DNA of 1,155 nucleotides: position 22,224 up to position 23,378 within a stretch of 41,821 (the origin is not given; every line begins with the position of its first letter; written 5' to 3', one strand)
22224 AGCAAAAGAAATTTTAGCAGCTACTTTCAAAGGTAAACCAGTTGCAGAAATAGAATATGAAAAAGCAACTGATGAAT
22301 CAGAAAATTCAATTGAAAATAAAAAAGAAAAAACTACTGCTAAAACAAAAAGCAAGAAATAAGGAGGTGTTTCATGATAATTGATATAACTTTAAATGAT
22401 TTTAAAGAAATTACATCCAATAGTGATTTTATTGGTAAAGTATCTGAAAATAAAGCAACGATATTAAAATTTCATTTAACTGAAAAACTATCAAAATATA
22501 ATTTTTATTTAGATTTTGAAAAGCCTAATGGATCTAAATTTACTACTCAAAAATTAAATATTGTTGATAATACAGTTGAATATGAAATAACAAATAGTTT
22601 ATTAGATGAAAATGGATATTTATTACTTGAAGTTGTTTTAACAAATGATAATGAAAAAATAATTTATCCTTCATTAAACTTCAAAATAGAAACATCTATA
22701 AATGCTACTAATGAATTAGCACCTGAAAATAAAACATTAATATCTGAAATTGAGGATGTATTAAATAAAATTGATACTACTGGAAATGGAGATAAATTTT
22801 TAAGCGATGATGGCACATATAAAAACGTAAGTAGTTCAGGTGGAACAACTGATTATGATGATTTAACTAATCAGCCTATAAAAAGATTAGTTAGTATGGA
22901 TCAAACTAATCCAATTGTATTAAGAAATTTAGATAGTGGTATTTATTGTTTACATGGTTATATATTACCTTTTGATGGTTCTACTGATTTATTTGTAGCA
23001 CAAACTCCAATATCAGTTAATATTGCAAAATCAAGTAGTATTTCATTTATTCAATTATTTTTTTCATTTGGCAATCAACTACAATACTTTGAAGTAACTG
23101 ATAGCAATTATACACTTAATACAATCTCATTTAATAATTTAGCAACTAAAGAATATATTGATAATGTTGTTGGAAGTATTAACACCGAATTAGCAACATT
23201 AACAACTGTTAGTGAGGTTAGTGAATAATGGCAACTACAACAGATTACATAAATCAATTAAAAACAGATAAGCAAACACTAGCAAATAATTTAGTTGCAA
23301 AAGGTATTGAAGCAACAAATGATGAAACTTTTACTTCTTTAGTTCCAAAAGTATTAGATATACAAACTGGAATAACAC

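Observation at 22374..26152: Ectopic cluster of receptor-binding-like genes (fiber motifs, BspA-type LRR, BNR propeller) between the late regulator/HNH and the packaging genes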

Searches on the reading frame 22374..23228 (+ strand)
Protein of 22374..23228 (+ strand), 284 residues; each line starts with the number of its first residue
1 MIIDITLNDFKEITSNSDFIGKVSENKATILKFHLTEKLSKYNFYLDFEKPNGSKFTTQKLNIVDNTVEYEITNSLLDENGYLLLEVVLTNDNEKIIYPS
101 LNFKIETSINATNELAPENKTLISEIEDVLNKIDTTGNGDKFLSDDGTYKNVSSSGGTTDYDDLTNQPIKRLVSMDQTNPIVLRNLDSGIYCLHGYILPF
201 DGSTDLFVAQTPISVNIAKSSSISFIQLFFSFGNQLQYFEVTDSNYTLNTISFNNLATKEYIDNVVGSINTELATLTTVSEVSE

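Call 4: search_protein_families(library=pfam, proteins=[window:22374-23228:+], max_evalue=1)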
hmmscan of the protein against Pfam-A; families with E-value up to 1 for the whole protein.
window:22374-23228:+ (284 aa): 2 families
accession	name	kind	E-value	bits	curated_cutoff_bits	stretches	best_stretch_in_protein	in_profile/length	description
PF18488.6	WYL_3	-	0.05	14.4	25.3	1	18-48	29-59/63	WYL domain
PF00852.26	Glyco_transf_10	-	0.057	13.5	23.9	1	18-62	35-78/182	Glycosyltransferase family 10 (fucosyltransferase) C-term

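Call 8: search_protein_families(library=phrogs, proteins=[window:22374-23228:+], max_evalue=0.01)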
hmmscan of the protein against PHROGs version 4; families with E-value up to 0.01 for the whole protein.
window:22374-23228:+ (284 aa): 0 families

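Call 12: find_related_loci(query=window:22374-23228:+, collection=viral_contigs, flank=10000)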
Query window:22374-23228:+ (284 aa) in viral_contigs; peptide patterns used: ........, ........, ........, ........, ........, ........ (x = any residue, [..] = any of these).
47 stretches matched a pattern, but none encodes a relative of the query by tblastn (E <= 1e-3).

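Call 19: search_solved_structures(query=window:22374-23228:+, max_evalue=1, show_alignments=2)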
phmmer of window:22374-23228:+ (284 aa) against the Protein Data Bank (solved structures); distinct sequences matched with E-value up to 1: 2.
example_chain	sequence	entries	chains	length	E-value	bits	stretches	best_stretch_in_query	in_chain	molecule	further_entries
3q7y_A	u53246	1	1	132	0.66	12.6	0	133-192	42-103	De novo designed beta-trefoil architecture with symmetric primary structure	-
3jbb_B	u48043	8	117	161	0.81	12.3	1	23-116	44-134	allophycocyanin beta chain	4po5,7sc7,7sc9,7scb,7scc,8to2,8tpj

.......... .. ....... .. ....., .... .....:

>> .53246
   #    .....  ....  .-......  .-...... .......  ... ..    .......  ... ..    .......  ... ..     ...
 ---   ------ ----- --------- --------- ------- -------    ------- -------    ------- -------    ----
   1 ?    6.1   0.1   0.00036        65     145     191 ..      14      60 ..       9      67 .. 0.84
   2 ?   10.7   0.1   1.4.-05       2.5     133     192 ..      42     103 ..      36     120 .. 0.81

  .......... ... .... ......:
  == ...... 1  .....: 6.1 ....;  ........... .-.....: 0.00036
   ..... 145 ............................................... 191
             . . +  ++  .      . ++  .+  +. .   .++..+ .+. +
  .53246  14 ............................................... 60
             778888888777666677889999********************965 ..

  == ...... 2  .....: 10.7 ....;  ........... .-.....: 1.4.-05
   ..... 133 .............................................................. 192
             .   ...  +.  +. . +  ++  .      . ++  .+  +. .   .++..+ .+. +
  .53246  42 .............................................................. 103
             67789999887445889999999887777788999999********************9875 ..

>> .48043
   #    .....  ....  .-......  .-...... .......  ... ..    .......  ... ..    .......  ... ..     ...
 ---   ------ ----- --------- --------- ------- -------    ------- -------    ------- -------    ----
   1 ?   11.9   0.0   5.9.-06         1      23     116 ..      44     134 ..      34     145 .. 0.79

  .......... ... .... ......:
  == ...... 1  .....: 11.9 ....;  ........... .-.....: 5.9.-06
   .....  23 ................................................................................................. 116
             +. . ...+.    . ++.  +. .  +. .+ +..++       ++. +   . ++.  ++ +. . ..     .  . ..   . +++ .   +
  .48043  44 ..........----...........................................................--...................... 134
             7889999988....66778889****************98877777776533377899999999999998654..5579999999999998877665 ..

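Call 21: find_homologous_proteins(query=window:22374-23228:+, max_evalue=0.001)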
Query window:22374-23228:+ (284 aa): 47 proteins with E <= 0.001 among 1079 candidates.
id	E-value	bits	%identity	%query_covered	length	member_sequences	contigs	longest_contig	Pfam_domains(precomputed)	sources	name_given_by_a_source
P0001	5.7e-172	588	98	100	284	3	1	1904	-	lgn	-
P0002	9.4e-107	374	70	91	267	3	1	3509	-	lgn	-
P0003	1.3e-105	371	68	91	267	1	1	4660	-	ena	-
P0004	6.2e-104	365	68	91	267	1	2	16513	-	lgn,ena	-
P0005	6.6e-103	362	64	97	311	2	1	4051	-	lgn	-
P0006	1.6e-102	360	69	91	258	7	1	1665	-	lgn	-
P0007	5.2e-102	359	67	91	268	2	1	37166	-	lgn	-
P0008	8.7e-102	358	67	91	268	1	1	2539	-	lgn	-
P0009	1.5e-100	354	66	91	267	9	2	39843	-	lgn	-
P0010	7.3e-100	352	65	91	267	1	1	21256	-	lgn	-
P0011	3.6e-95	336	61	93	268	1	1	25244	-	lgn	-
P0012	6.1e-88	313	60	91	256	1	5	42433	-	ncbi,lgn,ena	-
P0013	6.2e-87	309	58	91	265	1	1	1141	-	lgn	-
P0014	1.1e-86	308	57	91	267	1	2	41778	-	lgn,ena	-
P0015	1.5e-86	308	58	91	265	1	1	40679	-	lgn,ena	-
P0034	1.6e-52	197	43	59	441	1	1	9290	-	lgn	-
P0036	1.2e-45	174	45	50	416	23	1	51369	-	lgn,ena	-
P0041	9.5e-39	151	38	95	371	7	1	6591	PF10651.16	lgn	-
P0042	6.7e-34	136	34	100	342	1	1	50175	-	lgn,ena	-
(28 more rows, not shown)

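Call 22: find_encoding_contigs(protein=P0012, flank=10000, max_places=3)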
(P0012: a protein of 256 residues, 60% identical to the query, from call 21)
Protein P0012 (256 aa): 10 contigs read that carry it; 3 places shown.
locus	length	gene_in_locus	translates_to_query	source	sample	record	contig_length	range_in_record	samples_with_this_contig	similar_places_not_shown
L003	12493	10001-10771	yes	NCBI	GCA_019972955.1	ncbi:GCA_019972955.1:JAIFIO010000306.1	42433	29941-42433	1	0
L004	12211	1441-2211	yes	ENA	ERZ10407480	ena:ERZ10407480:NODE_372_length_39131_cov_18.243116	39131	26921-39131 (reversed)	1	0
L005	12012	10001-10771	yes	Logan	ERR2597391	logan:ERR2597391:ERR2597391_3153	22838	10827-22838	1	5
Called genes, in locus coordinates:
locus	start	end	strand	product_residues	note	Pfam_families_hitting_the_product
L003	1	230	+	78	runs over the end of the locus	-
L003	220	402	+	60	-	-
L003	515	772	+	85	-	-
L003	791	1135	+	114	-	-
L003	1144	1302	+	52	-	-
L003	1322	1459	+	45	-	-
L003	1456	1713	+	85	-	-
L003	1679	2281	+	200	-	-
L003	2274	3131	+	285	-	PF00589:Phage_integrase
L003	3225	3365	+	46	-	-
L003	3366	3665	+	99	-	-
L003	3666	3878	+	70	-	-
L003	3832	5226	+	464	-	PF14659:Phage_int_SAM_3 (weak), PF00589:Phage_integrase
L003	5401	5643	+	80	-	-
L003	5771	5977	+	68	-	-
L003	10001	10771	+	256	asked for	-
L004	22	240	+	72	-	-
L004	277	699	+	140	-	-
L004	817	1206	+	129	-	-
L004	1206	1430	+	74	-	-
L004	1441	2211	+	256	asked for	-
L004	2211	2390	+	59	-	PF22337:Phage_fiber_rpt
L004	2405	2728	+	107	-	-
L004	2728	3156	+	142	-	-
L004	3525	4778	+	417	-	PF02195:ParB_N (weak), PF03602:Cons_hypoth95 (faint), PF01555:N6_N4_Mtase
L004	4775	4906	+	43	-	-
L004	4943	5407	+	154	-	PF05119:Terminase_4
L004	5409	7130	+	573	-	PF03354:TerL_ATPase, PF20441:TerL_nuclease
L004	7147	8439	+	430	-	PF04860:Phage_portal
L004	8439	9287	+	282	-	PF00574:CLP_protease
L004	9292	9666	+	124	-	-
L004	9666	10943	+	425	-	PF05065:Phage_capsid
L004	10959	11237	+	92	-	-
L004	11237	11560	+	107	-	PF05521:Phage_HCP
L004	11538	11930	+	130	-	-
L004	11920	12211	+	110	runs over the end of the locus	-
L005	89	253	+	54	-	-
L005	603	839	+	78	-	-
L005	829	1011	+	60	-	-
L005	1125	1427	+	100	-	-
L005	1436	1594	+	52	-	-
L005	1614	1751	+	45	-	-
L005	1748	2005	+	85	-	-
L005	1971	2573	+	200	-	-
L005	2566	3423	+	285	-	PF00589:Phage_integrase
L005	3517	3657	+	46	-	-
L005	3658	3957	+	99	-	-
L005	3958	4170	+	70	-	-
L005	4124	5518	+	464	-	PF14659:Phage_int_SAM_3 (weak), PF00589:Phage_integrase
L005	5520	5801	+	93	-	-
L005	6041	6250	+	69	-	-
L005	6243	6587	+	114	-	-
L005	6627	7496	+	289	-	PF09681:Phage_rep_org_N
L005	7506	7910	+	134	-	-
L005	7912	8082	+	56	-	-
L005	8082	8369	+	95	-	-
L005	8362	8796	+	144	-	-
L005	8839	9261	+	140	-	-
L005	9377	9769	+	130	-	-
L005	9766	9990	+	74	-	-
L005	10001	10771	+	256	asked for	-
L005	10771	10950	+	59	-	PF22337:Phage_fiber_rpt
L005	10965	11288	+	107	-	-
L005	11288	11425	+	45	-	-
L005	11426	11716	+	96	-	-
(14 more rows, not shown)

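Call 23: find_encoding_contigs(protein=P0042, flank=10000, max_places=2)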
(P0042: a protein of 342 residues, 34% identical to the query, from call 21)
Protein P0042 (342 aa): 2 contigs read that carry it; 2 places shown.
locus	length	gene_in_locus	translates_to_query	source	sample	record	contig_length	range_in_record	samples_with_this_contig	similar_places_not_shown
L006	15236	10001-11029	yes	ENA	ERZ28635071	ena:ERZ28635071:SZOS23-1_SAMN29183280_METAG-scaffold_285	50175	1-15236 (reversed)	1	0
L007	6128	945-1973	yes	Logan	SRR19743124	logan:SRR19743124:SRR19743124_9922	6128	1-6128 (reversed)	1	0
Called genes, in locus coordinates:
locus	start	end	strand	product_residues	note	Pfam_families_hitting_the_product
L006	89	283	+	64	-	-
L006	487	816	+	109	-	-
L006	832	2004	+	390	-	PF02195:ParB_N, PF03602:Cons_hypoth95 (faint), PF01555:N6_N4_Mtase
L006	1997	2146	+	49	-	-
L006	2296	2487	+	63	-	-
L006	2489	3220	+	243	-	-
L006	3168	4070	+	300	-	PF01695:IstB_IS21, PF00308:Bac_DnaA (weak), PF20720:nSTAND3 (weak)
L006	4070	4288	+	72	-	-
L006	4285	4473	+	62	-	-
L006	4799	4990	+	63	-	PF00404:Dockerin_1 (weak)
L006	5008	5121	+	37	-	-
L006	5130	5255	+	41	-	-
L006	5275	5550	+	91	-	-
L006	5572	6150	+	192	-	PF04542:Sigma70_r2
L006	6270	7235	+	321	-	PF01510:Amidase_2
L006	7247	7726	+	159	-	-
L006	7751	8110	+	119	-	-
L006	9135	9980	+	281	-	-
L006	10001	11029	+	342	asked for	-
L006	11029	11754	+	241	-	-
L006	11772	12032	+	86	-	-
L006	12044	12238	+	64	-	PF22337:Phage_fiber_rpt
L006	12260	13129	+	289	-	-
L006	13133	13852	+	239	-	-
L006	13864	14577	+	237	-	PF13671:AAA_33 (weak)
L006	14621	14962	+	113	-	-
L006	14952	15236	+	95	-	?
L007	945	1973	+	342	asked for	-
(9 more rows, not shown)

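Call 27: search_dna_similar(query=window:22374-23228:+, collection=phages, mode=protein, max_evalue=0.001, max_rows=40)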
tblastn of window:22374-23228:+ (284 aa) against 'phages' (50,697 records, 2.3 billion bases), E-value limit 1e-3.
No match.

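Call 30: search_protein_families(library=pfam, alignment_id=A1, max_evalue=0.1)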
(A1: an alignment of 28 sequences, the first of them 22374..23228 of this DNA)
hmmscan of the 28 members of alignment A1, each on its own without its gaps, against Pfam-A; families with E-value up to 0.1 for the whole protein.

A. member 1, window:22374-23228:+ (284 aa): 2 families
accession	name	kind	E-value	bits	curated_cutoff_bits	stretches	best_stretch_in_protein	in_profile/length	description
PF18488.6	WYL_3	-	0.05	14.4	25.3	0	18-48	29-59/63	WYL domain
PF00852.26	Glyco_transf_10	-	0.057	13.5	23.9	0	18-62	35-78/182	Glycosyltransferase family 10 (fucosyltransferase) C-term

B. families by the number of members that match (of 28 scanned): 12 families
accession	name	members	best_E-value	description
PF10651.15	BppU_N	5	7.2e-05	BppU N-terminal domain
PF24243.1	Phage_tail_C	1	7.4e-13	Phage tail tip domain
PF01391.23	Collagen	1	0.0009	Collagen triple helix repeat (20 copies)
PF22200.2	ExsA_N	1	0.016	ExsA N-terminal regulatory domain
PF23100.1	DUF2096_N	1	0.027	DUF2096 N-terminal four-helical bundle domain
PF12491.13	ApoB100_C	1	0.034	Apolipoprotein B100 C terminal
PF18488.6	WYL_3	1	0.05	WYL domain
PF00852.26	Glyco_transf_10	1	0.057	Glycosyltransferase family 10 (fucosyltransferase) C-term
PF24842.1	UFD1_N2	1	0.058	Ubiquitin fusion degradation protein UFD1, N-terminal subdomain 2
PF17753.7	Ig_mannosidase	1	0.07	Ig-fold domain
PF05227.19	CHASE3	1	0.073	CHASE3 domain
PF17999.7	PulA_N1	1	0.086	Pullulanase N1-terminal domain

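Call 31: search_solved_structures(query=A1, max_evalue=1, show_alignments=3)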
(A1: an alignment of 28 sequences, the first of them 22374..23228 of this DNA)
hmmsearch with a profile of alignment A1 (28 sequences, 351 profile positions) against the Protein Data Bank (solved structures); distinct sequences matched with E-value up to 1: 4.
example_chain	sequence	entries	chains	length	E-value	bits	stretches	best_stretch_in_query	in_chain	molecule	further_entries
6v8i_BN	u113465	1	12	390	0.0023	20.3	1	50-108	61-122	Fiber Upper, gp68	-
3vem_A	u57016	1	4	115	0.7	12.2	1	7-78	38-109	Helicase protein MOM1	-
7mp8_A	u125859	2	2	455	0.87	11.9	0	233-285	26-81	Serine/threonine-protein kinase PINK1, mitochondrial-like Protein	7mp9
8uct_A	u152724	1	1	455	0.87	11.9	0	233-285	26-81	Serine/threonine-protein kinase Pink1, mitochondrial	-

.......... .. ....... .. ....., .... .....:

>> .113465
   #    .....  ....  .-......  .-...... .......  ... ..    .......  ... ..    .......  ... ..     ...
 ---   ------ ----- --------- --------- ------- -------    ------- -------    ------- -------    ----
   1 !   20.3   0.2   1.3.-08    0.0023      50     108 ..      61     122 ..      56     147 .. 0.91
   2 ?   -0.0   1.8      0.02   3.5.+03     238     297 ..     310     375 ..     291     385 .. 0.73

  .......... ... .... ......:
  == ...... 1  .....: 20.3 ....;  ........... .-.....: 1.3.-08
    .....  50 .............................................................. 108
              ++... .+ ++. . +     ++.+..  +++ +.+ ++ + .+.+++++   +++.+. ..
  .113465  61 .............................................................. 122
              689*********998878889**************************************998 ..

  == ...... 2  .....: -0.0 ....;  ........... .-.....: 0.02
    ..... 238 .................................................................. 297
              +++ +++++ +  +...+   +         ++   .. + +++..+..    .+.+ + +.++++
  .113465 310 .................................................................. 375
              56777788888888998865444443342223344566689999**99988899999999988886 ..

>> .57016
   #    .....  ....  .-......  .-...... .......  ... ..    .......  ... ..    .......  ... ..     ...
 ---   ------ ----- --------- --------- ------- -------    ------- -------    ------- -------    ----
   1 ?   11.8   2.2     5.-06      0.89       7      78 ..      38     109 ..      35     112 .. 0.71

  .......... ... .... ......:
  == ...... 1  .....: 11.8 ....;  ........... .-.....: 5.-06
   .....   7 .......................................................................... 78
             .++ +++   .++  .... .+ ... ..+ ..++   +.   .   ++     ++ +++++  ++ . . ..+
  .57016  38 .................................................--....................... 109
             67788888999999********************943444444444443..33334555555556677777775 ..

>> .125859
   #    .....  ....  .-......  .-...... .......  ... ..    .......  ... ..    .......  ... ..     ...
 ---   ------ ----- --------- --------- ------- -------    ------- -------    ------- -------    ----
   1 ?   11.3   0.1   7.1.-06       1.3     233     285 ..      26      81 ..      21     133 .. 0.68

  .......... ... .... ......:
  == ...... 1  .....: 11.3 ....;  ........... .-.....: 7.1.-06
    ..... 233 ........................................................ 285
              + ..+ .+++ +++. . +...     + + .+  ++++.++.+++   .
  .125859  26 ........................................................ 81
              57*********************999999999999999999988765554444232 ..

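Call 39: find_related_loci(query=A2, collection=genome_contigs, flank=10000)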
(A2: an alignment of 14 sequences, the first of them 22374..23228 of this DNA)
Query A2 (284 aa) in genome_contigs; peptide patterns used: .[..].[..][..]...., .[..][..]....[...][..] (x = any residue, [..] = any of these).
125 stretches matched a pattern; 3 encode a relative of the query (tblastn E <= 1e-3); 3 distinct loci.
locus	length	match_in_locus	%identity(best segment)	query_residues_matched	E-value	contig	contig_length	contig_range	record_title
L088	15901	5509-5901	36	24-155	4e-19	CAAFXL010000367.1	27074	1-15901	MAG TPA_asm: uncultured Ruminobacter sp., isolate HGM20899, WGS project CAAFXL010000000 data, contig: SRS475647_99_k119_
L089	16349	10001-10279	32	65-152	2e-7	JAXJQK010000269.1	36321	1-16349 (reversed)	MAG: Acutalibacteraceae bacterium isolate DOME_MAG_2406 2406_C0206_k141_424109, whole genome shotgun sequence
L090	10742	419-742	29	97-196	4e-6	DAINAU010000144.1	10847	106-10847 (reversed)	MAG TPA_asm: bacterium isolate CTOTU18567 NODE_6512_length_10847_cov_18.538176, whole genome shotgun sequence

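Call 41: find_encoding_contigs(protein=P0036, flank=10000, max_places=1)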
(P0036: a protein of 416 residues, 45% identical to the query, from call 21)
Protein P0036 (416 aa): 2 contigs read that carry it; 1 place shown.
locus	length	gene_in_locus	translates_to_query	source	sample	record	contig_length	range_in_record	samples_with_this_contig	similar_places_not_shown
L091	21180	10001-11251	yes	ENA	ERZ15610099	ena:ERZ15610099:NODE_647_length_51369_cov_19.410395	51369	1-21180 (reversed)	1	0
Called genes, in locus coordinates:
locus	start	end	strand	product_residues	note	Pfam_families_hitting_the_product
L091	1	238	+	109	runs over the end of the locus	-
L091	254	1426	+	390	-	PF02195:ParB_N, PF03602:Cons_hypoth95 (faint), PF01555:N6_N4_Mtase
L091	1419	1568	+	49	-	-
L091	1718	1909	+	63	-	-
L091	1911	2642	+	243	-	-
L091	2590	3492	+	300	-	PF01695:IstB_IS21, PF00308:Bac_DnaA (weak), PF20720:nSTAND3 (weak)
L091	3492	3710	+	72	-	-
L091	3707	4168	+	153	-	-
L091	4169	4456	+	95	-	-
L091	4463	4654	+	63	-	PF00404:Dockerin_1 (weak)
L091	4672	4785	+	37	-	-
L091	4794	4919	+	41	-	-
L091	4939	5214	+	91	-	-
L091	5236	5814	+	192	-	PF04542:Sigma70_r2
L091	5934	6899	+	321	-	PF01510:Amidase_2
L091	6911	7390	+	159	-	-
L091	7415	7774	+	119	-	-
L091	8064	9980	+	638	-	-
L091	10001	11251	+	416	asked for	-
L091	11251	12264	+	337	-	PF03382:DUF285, PF13306:LRR_5 (weak), PF03382:DUF285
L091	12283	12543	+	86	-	-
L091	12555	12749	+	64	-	PF22337:Phage_fiber_rpt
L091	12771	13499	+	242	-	-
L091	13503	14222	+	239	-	-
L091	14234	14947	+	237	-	PF13671:AAA_33 (weak)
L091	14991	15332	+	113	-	-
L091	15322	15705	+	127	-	-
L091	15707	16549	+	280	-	PF22337:Phage_fiber_rpt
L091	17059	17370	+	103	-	-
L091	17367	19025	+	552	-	PF03354:TerL_ATPase, PF20441:TerL_nuclease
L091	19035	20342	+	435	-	PF04860:Phage_portal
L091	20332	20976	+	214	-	PF04586:Peptidase_S78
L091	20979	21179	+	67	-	?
